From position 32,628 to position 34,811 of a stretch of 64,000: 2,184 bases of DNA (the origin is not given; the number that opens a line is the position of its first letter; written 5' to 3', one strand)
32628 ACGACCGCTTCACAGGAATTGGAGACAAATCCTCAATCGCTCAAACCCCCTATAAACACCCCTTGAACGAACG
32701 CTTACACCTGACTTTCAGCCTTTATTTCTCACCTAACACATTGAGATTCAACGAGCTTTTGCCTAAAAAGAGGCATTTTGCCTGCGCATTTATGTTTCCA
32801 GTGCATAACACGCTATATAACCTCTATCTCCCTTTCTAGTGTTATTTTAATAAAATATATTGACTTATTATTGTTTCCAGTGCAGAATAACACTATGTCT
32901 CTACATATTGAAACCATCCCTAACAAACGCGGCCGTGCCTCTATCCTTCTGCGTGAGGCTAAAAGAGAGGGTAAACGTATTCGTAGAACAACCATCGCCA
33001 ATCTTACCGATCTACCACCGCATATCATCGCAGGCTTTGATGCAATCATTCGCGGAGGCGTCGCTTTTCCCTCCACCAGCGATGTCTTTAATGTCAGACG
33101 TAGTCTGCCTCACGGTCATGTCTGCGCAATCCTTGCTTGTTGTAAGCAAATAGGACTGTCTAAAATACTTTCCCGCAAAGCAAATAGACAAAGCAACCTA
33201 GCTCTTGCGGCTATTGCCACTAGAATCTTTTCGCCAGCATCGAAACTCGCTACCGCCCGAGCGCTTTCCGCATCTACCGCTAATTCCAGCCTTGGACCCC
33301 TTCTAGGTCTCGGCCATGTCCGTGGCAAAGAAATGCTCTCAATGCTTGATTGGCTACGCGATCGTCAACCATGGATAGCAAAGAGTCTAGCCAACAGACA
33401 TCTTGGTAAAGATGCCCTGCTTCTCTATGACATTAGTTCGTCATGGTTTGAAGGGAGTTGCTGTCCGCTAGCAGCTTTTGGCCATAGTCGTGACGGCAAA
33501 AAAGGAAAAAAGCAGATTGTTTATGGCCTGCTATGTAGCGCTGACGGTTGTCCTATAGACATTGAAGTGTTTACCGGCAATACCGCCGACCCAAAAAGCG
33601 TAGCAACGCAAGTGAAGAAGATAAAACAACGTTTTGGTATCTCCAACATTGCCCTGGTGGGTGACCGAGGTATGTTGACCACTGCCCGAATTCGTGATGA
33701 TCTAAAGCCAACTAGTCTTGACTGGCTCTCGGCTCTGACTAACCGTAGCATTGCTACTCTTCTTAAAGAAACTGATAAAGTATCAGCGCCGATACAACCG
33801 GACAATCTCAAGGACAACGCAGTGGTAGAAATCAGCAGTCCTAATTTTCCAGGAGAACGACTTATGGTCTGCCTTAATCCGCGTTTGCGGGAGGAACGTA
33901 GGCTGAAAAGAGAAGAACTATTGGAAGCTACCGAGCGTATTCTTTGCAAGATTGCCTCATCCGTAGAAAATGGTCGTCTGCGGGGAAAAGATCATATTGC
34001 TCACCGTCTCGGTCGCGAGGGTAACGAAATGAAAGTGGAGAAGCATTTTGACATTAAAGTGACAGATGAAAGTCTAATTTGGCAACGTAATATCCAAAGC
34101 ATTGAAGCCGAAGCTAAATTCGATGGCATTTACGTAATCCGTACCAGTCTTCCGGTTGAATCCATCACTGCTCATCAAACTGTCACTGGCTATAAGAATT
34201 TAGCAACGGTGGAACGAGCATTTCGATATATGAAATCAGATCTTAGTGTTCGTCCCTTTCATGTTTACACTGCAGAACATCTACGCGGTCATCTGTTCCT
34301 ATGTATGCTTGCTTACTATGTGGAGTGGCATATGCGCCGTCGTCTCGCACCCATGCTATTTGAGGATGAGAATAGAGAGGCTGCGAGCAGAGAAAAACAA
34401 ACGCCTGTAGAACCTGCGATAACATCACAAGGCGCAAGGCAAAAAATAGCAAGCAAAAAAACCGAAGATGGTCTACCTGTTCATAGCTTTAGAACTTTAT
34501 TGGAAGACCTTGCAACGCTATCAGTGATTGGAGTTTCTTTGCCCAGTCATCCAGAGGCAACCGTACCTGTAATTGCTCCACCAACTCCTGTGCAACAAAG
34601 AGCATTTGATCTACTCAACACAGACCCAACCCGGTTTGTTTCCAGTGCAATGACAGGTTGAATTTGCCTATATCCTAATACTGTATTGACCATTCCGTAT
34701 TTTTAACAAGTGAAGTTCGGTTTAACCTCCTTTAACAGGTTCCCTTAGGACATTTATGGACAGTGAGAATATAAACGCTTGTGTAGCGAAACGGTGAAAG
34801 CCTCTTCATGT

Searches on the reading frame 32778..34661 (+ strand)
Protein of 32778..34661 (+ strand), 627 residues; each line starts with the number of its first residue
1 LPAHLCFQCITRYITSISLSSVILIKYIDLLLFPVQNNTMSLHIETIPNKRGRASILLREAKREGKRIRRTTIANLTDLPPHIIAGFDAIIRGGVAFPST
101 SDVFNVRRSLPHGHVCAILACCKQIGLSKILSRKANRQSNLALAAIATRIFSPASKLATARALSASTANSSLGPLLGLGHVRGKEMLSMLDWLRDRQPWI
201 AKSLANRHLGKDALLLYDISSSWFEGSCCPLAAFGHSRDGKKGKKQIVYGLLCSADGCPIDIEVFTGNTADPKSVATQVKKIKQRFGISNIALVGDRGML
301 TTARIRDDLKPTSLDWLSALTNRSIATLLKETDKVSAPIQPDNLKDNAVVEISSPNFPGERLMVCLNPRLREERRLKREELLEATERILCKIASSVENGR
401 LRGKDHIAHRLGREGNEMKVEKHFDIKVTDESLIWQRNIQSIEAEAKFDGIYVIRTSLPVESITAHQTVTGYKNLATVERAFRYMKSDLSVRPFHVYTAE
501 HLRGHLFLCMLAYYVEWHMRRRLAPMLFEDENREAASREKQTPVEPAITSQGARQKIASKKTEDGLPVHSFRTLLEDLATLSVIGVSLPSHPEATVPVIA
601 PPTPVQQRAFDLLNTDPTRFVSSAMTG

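Call 49: search_protein_families(library=ncbifam, proteins=[window:32778-34661:+])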
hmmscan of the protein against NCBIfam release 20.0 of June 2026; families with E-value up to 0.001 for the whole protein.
window:32778-34661:+ (627 aa): 1 family
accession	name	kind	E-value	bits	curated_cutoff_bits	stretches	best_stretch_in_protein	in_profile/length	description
NF033559.2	transpos_IS1634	equivalog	1.9e-84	284.5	100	1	85-616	19-482/483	IS1634 family transposase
